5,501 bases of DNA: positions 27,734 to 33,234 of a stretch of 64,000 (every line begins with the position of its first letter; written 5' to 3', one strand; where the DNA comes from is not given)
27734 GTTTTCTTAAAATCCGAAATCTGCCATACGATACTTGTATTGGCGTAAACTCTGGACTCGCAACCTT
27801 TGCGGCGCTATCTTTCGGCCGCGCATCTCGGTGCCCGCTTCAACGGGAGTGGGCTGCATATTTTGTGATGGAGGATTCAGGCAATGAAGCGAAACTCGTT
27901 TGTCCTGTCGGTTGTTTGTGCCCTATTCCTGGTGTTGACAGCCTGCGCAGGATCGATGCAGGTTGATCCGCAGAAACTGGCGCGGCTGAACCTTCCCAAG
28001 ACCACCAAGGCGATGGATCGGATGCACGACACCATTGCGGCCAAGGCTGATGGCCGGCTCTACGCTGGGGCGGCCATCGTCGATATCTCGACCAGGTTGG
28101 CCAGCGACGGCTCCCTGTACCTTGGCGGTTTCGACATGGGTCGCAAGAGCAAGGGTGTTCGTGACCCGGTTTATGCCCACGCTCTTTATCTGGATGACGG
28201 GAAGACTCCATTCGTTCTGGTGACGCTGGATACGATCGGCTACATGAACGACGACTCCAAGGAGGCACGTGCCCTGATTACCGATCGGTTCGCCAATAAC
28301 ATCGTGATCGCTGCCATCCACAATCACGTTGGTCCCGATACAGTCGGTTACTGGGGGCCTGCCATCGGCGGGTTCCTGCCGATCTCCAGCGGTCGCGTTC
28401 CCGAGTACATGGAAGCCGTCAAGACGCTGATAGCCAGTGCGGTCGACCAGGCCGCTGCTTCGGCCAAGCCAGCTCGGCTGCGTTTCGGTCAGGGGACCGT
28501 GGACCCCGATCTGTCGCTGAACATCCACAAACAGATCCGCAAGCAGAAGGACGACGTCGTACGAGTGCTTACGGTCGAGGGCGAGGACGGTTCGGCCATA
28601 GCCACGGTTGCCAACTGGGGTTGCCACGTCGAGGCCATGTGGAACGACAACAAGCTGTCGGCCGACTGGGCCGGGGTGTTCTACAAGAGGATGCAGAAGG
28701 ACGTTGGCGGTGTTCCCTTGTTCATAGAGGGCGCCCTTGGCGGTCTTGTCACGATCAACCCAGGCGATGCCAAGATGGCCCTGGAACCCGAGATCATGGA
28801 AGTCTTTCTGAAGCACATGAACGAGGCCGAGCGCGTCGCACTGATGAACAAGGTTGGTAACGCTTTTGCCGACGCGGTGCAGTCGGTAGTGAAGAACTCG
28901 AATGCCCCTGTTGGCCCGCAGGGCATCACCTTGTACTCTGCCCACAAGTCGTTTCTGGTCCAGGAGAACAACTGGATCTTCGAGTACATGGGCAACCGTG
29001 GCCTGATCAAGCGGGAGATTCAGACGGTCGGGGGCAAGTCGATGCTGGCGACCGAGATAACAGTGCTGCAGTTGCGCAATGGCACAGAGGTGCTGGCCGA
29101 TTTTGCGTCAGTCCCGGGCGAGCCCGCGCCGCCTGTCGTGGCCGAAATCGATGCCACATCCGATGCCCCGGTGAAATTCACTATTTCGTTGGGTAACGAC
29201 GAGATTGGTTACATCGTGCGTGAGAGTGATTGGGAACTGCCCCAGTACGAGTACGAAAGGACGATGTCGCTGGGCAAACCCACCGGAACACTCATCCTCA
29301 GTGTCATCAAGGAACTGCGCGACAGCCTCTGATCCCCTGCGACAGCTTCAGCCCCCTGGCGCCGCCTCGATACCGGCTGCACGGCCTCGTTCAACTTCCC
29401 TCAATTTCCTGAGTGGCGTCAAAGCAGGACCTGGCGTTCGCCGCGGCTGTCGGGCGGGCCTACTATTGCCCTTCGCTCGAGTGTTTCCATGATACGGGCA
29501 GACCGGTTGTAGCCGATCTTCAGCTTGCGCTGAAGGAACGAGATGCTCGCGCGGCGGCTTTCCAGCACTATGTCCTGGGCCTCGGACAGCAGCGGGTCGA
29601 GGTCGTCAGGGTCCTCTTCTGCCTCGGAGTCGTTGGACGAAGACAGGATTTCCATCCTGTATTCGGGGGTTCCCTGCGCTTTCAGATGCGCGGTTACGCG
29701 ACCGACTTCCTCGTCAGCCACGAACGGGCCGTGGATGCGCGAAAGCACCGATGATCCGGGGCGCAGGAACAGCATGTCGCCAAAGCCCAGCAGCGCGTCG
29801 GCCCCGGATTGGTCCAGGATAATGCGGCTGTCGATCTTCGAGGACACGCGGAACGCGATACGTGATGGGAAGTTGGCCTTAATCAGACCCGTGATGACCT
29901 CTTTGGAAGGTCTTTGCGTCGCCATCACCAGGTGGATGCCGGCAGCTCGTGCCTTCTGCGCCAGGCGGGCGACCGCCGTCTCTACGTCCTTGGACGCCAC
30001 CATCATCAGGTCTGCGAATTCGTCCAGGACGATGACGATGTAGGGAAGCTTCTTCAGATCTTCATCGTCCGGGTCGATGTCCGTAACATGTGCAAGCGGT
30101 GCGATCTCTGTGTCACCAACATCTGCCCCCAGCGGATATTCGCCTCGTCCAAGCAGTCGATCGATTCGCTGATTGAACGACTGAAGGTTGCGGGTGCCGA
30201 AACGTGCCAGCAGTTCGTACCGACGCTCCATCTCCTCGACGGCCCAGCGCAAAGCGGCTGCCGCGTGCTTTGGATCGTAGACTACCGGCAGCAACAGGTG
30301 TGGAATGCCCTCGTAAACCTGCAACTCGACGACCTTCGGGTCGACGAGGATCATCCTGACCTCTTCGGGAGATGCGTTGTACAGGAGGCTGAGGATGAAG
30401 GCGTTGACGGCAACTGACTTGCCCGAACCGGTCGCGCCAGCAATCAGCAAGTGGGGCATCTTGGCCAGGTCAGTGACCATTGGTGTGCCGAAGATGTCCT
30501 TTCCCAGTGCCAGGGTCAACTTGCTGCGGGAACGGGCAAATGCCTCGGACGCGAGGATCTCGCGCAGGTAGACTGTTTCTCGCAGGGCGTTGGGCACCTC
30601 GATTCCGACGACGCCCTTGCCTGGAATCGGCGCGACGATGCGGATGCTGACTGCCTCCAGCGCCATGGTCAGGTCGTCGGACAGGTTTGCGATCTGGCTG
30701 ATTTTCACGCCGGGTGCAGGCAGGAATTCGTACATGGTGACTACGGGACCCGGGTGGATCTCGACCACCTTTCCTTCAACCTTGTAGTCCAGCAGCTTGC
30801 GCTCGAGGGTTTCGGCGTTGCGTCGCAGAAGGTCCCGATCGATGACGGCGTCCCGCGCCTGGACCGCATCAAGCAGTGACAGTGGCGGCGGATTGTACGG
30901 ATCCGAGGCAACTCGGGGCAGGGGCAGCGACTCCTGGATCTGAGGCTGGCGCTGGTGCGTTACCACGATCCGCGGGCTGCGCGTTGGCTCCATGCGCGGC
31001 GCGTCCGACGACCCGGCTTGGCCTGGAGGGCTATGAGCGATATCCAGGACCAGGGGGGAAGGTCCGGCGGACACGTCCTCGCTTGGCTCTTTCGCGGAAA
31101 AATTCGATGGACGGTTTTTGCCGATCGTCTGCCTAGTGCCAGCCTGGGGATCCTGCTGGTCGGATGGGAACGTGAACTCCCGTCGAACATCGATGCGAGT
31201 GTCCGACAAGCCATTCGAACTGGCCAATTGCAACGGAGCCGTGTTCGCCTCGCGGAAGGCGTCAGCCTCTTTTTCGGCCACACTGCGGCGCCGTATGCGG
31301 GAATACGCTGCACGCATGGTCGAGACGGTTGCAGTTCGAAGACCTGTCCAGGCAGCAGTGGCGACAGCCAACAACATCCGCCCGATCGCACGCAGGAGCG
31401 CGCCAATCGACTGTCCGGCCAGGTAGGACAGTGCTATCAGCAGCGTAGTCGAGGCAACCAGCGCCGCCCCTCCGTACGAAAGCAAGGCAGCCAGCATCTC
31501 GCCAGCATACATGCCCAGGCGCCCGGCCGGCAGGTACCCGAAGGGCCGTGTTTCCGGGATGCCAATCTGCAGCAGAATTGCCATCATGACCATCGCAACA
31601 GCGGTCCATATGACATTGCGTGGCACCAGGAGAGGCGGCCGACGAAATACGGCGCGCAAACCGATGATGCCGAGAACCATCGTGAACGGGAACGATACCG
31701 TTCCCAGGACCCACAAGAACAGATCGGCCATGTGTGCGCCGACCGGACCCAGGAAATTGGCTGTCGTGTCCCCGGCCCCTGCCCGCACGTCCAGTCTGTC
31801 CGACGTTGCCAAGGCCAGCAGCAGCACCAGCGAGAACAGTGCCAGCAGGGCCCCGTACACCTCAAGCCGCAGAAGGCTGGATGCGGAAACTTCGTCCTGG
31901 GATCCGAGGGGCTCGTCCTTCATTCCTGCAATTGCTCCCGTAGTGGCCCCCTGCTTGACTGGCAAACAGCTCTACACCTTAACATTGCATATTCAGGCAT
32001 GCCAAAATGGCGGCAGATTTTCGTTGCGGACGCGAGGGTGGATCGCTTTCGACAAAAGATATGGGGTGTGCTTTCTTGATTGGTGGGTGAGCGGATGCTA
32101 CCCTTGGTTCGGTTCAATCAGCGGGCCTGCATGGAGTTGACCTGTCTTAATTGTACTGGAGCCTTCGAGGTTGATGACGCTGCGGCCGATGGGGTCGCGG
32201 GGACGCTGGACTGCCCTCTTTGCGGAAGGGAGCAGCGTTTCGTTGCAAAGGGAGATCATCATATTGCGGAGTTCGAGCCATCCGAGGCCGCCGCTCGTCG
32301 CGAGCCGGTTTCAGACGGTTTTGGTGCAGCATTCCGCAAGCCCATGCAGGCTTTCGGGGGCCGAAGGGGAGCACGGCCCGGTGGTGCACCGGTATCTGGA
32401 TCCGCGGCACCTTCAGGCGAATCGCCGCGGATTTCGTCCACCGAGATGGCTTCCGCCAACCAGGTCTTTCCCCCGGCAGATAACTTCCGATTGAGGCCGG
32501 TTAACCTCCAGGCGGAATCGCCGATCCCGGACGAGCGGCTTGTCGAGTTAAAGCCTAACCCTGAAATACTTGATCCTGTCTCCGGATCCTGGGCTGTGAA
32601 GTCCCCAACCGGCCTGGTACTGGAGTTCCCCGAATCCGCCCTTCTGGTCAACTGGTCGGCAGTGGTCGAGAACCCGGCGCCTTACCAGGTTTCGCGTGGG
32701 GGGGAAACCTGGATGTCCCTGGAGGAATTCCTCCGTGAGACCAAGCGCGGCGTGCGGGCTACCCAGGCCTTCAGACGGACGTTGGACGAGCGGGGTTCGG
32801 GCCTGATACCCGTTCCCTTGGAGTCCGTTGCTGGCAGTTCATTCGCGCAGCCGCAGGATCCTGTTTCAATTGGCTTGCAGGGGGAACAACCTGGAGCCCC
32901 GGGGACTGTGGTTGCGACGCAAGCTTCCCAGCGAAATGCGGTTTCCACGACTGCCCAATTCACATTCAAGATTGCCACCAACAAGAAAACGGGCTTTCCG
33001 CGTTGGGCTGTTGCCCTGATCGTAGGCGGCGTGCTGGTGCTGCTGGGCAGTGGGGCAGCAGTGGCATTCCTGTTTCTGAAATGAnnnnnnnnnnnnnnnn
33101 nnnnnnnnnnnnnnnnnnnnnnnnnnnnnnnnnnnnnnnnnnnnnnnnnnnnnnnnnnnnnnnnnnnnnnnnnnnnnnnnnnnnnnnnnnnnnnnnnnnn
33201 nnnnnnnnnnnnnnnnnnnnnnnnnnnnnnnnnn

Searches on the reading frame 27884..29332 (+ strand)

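Call 11: search_protein_families(library=pfam, proteins=[window:27884-29332:+], max_evalue=0.001)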
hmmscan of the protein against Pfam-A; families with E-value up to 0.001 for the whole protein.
window:27884-29332:+ (482 aa): 1 family
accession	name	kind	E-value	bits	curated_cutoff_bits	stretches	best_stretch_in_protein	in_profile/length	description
PF04734.18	Ceramidase_alk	-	5.9e-07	28.9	32.1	1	80-274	20-230/509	Neutral/alkaline non-lysosomal ceramidase, N-terminal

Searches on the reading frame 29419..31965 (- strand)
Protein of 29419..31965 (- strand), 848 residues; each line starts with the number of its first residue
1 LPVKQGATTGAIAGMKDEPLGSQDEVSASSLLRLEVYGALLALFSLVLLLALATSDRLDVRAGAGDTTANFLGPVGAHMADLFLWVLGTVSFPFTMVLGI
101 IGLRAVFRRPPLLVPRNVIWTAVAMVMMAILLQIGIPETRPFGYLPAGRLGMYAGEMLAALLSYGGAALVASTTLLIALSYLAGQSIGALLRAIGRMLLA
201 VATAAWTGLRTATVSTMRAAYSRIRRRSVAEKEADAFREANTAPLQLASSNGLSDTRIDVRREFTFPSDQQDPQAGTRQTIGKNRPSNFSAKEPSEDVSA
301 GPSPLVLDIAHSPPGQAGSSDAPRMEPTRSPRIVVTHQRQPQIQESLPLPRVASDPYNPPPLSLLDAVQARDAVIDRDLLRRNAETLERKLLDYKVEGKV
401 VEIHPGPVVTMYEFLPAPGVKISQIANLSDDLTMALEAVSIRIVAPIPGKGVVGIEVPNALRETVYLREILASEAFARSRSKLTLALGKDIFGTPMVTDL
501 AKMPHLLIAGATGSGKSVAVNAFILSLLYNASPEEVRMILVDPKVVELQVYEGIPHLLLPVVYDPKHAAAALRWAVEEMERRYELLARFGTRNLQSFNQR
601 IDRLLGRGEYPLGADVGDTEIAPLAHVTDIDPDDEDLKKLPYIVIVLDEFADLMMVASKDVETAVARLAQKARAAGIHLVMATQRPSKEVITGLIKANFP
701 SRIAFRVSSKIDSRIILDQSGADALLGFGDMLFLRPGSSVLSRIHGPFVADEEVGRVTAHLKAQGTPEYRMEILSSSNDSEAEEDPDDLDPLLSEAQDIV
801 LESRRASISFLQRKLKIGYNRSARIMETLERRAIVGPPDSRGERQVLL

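Call 11: search_protein_families(library=pfam, proteins=[window:29419-31965:-], max_evalue=0.001)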
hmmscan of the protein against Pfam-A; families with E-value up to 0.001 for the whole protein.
window:29419-31965:- (848 aa): 5 families
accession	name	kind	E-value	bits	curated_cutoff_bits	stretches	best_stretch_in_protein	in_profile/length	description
PF01580.24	FtsK_SpoIIIE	-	4.3e-72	242.6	24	1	467-687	2-220/221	FtsK/SpoIIIE family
PF17854.6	FtsK_alpha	-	8.3e-33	113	22.9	1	360-459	2-101/101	FtsK alpha domain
PF09397.16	FtsK_gamma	-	8.8e-24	83.4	30.6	1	788-847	2-61/63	Ftsk gamma domain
PF13491.11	FtsK_4TM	-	2.7e-11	43.9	23.1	1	35-194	6-170/171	4TM region of DNA translocase FtsK/SpoIIIE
PF01935.23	DUF87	-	0.00083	19.9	23.2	0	495-543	13-60/220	Helicase HerA, central domain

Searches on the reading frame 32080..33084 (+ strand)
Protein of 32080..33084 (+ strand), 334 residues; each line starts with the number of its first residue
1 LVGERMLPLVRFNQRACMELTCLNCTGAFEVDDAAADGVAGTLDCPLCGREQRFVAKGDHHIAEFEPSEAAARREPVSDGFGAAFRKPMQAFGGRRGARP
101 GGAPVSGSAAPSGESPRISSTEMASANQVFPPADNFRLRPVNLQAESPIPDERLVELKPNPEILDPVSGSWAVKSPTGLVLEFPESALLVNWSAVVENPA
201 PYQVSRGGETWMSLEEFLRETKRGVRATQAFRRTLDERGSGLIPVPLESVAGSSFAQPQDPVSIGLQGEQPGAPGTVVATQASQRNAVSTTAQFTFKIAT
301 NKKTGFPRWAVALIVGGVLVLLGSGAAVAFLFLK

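Call 11: search_protein_families(library=pfam, proteins=[window:32080-33084:+], max_evalue=0.001)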
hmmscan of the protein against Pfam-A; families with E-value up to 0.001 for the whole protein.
window:32080-33084:+ (334 aa): 0 families

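Call 20: search_protein_families(library=ncbifam, proteins=[window:32095-33084:+], max_evalue=0.00001)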
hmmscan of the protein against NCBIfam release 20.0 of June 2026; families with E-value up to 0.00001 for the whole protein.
window:32095-33084:+ (329 aa): 0 families

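Call 53: search_protein_families(library=padloc, proteins=[window:32095-33084:+], max_evalue=0.001)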
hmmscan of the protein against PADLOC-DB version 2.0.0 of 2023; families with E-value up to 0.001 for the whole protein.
window:32095-33084:+ (329 aa): 0 families

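Call 73: search_protein_families(library=pfam, proteins=[window:32095-33084:+], max_evalue=0.05)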
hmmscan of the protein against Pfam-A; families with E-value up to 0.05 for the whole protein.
window:32095-33084:+ (329 aa): 1 family
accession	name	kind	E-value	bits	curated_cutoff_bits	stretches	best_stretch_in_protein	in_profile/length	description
PF13717.11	Zn_ribbon_4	-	0.0012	19.2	30.3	1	13-44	1-32/36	zinc-ribbon domain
